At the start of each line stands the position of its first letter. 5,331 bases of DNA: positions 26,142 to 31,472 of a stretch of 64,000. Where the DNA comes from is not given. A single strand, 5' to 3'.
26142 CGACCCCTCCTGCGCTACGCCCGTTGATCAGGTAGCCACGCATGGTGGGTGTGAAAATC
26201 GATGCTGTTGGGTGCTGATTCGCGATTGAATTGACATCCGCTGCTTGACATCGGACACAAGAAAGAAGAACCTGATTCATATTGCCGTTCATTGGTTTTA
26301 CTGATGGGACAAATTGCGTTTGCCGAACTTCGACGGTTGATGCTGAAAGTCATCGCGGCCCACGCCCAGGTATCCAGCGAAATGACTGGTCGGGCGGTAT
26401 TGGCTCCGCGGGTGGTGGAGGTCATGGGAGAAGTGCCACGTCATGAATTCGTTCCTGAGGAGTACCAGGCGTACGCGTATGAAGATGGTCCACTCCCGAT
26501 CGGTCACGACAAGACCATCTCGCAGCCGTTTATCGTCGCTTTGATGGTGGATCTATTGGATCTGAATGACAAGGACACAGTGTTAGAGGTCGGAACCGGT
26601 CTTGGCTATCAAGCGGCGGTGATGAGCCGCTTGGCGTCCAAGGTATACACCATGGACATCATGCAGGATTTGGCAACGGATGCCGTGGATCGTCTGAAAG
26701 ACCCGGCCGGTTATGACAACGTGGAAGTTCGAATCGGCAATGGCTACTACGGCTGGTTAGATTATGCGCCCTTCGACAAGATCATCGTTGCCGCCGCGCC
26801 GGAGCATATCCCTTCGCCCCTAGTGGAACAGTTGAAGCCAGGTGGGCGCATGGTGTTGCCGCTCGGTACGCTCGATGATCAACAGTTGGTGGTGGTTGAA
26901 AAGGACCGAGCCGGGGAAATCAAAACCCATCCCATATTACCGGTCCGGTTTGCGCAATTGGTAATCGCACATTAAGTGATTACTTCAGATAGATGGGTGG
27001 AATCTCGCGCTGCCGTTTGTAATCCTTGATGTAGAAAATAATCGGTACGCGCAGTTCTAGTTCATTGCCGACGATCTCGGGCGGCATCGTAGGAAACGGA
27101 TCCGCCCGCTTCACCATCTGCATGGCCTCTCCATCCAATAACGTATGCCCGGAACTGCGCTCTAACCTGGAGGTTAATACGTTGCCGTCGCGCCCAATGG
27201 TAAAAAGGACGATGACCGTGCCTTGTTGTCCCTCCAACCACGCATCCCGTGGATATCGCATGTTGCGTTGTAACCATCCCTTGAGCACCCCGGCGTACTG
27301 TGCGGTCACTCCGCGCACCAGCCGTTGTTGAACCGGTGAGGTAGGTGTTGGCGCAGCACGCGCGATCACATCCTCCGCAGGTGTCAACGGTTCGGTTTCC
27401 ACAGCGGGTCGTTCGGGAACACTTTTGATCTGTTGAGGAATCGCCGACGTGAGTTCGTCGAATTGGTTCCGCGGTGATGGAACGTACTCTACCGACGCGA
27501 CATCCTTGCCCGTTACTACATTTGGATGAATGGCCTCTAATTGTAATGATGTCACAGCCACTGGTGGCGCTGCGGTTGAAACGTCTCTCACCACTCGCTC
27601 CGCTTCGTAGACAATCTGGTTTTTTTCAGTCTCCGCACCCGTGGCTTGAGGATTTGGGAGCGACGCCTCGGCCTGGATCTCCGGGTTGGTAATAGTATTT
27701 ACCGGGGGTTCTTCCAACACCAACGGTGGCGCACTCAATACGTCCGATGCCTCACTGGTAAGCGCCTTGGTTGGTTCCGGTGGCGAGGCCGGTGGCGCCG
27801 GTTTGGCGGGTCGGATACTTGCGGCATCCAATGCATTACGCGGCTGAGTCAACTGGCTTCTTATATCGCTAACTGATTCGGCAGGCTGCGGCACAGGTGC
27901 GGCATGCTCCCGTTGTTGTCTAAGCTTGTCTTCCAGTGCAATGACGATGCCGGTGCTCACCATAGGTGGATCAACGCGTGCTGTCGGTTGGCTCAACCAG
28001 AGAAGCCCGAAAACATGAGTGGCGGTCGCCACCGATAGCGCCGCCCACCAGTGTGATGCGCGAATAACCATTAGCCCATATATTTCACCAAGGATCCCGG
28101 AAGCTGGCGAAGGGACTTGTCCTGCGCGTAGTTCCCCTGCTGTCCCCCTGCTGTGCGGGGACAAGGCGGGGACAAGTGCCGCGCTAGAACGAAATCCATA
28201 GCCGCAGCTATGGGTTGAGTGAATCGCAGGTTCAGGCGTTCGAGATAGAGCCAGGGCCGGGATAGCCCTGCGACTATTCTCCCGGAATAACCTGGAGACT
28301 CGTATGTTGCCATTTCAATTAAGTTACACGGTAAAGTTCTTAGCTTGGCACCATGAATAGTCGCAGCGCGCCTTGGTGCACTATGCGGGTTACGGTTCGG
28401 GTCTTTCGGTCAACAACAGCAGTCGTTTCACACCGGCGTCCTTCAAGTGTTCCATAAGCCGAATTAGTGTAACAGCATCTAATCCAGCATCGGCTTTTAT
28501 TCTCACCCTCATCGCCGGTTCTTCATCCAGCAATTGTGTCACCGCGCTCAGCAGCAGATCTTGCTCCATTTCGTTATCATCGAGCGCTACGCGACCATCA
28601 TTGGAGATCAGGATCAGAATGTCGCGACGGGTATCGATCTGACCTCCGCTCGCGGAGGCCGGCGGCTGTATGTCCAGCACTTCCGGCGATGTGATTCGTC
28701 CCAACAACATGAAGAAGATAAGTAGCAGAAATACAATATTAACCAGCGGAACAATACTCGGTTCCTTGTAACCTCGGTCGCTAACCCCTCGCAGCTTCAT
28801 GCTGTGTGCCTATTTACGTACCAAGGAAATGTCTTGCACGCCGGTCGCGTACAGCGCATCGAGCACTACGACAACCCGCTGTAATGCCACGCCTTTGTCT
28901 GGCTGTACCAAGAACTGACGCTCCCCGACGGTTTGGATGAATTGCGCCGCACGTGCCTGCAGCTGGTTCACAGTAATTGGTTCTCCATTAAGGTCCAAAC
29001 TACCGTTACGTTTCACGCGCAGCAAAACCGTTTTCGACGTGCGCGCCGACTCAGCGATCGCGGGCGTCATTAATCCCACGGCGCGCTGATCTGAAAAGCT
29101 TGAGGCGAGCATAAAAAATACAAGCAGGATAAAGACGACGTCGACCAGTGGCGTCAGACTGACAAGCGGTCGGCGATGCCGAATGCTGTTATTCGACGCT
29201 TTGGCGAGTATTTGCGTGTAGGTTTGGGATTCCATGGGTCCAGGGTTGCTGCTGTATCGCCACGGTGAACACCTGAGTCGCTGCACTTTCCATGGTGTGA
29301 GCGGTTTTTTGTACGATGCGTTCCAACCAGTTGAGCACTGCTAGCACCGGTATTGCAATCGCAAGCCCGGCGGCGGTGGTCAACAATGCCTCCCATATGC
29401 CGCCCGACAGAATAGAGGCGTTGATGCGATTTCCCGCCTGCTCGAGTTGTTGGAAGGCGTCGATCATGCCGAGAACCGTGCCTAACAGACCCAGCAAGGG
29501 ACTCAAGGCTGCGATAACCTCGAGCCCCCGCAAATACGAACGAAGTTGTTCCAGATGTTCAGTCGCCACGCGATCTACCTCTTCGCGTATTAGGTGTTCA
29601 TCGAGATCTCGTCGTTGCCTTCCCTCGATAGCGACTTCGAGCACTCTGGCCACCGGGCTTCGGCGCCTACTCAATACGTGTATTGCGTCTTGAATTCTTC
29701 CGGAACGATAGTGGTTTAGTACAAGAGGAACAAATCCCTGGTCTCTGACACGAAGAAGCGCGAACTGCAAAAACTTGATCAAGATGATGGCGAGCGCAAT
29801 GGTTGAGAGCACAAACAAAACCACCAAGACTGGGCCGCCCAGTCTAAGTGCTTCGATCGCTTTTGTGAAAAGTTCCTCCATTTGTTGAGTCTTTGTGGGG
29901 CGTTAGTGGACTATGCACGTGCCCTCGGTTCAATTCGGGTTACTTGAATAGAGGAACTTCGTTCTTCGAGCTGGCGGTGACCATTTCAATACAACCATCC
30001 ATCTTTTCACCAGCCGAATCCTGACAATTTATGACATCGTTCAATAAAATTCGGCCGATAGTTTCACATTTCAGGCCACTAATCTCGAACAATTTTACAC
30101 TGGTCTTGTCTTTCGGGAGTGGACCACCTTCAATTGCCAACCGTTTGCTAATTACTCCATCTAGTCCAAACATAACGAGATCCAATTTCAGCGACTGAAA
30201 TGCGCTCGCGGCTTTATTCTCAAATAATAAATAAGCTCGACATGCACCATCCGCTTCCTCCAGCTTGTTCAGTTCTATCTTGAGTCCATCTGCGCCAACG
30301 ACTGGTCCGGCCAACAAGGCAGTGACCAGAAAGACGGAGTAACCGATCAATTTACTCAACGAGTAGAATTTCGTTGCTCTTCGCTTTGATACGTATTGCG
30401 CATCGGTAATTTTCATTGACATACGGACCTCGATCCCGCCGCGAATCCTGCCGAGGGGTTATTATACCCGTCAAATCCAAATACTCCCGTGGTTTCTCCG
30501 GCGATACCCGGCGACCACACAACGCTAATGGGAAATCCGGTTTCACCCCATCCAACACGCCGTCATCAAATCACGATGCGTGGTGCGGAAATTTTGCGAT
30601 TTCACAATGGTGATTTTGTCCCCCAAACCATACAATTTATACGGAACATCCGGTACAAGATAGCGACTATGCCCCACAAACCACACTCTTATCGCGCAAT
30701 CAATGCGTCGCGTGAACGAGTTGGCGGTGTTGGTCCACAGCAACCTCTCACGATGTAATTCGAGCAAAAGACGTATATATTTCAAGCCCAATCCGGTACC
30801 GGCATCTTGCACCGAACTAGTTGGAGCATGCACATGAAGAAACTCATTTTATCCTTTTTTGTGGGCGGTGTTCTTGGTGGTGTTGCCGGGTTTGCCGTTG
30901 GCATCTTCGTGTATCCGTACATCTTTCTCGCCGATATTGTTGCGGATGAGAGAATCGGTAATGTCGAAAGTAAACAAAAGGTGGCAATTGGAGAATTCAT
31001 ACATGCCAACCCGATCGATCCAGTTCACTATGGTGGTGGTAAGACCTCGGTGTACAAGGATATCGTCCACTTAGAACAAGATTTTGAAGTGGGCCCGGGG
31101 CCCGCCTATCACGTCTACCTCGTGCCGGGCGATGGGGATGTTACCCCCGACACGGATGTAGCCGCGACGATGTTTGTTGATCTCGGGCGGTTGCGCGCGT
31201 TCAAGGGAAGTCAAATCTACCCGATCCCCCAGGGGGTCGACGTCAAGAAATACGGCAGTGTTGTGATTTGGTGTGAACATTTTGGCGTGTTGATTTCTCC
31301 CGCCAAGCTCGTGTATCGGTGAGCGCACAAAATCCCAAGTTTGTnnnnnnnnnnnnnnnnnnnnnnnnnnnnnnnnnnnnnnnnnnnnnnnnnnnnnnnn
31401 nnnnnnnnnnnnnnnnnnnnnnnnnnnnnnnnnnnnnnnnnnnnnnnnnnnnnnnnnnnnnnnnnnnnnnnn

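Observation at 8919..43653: Four copies of a TIR-bounded, TA-flanked noncoding element (MITE-like family) in 64 kb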

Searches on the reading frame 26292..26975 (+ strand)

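Call 77: search_protein_families(library=pfam, proteins=[window:26292-26975:+], max_evalue=0.00001)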
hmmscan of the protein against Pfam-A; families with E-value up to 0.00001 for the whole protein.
window:26292-26975:+ (227 aa): 2 families
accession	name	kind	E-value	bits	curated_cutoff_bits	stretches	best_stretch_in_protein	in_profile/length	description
PF01135.25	PCMT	-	6.5e-57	193.1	20.3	1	32-224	12-206/210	Protein-L-isoaspartate(D-aspartate) O-methyltransferase (PCMT)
PF00398.26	RrnaAD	-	5.3e-06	26.2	24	1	79-181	16-119/263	Ribosomal RNA adenine dimethylase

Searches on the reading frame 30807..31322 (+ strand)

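Call 78: search_protein_families(library=pfam, proteins=[window:30807-31322:+], max_evalue=0.00001)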
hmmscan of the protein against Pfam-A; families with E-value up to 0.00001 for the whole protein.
window:30807-31322:+ (171 aa): 1 family
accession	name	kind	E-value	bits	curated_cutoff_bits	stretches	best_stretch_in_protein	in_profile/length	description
PF10517.14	DM13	-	5.5e-16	59.5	25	1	77-167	10-104/105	Electron transfer DM13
